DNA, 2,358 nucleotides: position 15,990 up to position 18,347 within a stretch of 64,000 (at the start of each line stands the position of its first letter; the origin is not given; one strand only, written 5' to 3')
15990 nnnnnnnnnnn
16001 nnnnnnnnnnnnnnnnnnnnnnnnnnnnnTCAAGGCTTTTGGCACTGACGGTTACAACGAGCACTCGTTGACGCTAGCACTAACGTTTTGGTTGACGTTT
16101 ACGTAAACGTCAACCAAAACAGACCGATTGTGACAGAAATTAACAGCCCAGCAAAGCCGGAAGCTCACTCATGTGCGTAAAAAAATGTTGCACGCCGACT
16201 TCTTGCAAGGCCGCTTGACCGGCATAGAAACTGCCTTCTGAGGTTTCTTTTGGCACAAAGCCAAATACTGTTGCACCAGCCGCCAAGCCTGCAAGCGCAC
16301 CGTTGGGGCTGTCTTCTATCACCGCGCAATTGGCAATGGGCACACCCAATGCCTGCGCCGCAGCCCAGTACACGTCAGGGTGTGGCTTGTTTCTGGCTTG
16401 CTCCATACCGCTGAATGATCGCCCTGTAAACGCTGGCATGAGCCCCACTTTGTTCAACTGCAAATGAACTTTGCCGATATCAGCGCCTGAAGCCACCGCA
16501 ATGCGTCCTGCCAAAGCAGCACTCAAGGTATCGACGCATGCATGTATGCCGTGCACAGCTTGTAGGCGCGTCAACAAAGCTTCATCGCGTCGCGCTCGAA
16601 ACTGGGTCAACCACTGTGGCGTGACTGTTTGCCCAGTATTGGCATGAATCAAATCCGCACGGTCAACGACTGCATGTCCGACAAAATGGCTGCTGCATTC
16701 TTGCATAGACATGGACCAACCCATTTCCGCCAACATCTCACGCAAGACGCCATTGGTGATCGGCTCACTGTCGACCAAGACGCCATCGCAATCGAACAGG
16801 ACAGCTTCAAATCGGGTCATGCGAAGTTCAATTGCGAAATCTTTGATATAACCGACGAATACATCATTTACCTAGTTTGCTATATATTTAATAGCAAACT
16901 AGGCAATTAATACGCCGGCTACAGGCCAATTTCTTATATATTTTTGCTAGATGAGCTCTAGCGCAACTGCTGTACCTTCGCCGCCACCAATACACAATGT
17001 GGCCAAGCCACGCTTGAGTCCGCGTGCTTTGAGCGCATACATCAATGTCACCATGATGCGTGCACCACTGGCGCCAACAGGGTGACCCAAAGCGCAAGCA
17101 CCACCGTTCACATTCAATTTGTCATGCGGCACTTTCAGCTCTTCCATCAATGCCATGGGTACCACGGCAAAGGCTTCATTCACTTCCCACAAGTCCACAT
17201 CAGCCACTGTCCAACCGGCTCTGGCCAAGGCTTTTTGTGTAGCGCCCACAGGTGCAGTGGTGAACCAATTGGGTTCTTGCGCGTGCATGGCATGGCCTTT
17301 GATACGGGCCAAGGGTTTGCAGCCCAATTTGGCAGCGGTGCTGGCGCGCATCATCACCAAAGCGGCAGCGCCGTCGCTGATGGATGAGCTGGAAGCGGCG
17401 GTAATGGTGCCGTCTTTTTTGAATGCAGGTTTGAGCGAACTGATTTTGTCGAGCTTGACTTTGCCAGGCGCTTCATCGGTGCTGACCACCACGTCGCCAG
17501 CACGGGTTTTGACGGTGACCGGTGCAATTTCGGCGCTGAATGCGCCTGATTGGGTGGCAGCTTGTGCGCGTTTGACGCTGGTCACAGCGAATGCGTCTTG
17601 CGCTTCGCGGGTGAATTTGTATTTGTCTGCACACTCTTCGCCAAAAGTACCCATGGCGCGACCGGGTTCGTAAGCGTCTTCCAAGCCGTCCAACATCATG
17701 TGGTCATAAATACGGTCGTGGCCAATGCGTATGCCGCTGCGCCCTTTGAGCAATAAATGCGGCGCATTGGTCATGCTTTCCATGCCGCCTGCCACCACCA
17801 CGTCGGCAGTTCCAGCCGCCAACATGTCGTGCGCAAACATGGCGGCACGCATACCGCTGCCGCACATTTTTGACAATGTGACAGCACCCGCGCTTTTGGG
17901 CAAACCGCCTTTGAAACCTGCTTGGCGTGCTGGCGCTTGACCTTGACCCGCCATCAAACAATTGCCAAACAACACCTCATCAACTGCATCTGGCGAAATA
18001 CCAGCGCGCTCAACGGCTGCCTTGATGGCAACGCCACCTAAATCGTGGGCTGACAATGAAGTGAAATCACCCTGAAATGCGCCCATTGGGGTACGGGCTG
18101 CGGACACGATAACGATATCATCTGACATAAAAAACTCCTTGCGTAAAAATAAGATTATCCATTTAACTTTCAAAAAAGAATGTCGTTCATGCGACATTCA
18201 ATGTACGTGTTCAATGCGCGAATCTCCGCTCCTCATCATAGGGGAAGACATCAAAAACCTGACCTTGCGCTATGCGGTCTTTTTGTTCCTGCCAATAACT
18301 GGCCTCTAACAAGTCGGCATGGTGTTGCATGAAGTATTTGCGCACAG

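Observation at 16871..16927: Family-1 dispersed repeat (about 52-57 bp, 6 copies in 64 kb) with a conserved 27-nt arm and a variable hairpin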

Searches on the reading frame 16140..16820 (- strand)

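Call 13: search_protein_families(library=pfam, proteins=[window:16140-16820:-])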
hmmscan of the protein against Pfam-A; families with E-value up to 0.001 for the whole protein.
window:16140-16820:- (226 aa): 2 families
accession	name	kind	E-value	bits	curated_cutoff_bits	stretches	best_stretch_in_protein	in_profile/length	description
PF00702.32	Hydrolase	-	4e-21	76.7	26.4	1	5-182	2-191/191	haloacid dehalogenase-like hydrolase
PF13419.12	HAD_2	-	3.9e-16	60.1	23.8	1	7-187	1-177/178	Haloacid dehalogenase-like hydrolase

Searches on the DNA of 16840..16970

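Call 49: search_rna_families(source=window, start=16840, end=16970, threshold=evalue, max_evalue=10)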
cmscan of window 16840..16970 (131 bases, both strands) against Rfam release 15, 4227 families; matches with E-value up to 10: 18.
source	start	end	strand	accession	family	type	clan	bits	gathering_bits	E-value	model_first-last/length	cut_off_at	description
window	16850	16920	-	RF03313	mir-1468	Gene; miRNA;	-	27.9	95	0.00069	1-86/86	no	mir-1468 microRNA precursor family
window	16867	16906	-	RF04008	mir-4880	Gene; miRNA;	-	26.6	100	0.00079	1-75/75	no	mir-4880 microRNA precursor family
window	16868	16906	-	RF03596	mir-5880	Gene; miRNA;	-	21.9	97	0.018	1-79/79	no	mir-5880 microRNA precursor family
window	16864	16908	-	RF00934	mir-463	Gene; miRNA;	-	21.9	70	0.02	1-66/66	no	mir-463 microRNA precursor family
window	16864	16908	-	RF03731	mir-7371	Gene; miRNA;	-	20.1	62.6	0.16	1-59/59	no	mir-7371 microRNA precursor family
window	16868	16906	+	RF03596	mir-5880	Gene; miRNA;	-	19.7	97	0.07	1-79/79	no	mir-5880 microRNA precursor family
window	16849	16919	-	RF04154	mir-1277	Gene; miRNA;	-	18.7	81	0.28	1-78/78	no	mir-1277 microRNA precursor family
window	16850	16920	+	RF03313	mir-1468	Gene; miRNA;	-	15.9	95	1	1-86/86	no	mir-1468 microRNA precursor family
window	16864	16970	-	RF02062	STnc361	Gene; sRNA;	-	15.7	80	3.1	25-150/150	5'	Salmonella enterica sRNA STnc361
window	16870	16904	+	RF04145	MIR8706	Gene; miRNA;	-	15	95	1.7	1-101/101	no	MIR8706 microRNA precursor family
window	16847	16922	-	RF04130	MIR7996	Gene; miRNA;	-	14.8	119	1.4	1-189/190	no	MIR7996 microRNA precursor family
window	16847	16923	-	RF04056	mir-982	Gene; miRNA;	-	14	70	6.3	1-89/89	no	mir-982 microRNA precursor family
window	16880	16913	-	RF01361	CRISPR-DR48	Gene; CRISPR;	-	13.1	50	7.5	1-37/37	no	CRISPR RNA direct repeat element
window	16880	16913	+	RF01348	CRISPR-DR38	Gene; CRISPR;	-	12.9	44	7.8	1-35/35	no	CRISPR RNA direct repeat element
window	16840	16913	+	RF01582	RUF4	Gene; sRNA;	-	11.6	55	3.1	206-277/277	5'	RNA of unknown function RUF4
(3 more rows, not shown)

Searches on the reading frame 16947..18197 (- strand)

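Call 13: search_protein_families(library=pfam, proteins=[window:16947-18197:-])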
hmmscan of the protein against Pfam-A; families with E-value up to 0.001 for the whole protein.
window:16947-18197:- (416 aa): 3 families
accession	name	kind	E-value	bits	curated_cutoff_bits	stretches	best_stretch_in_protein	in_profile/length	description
PF00108.29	Thiolase_N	-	9.8e-88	294.3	26.4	1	28-285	1-259/260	Thiolase, N-terminal domain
PF02803.24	Thiolase_C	-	3.9e-44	149.7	27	1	294-414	2-122/123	Thiolase, C-terminal domain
PF22691.2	Thiolase_C_1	-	1.4e-09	38.3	28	1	301-355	5-59/144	Thiolase C-terminal domain-like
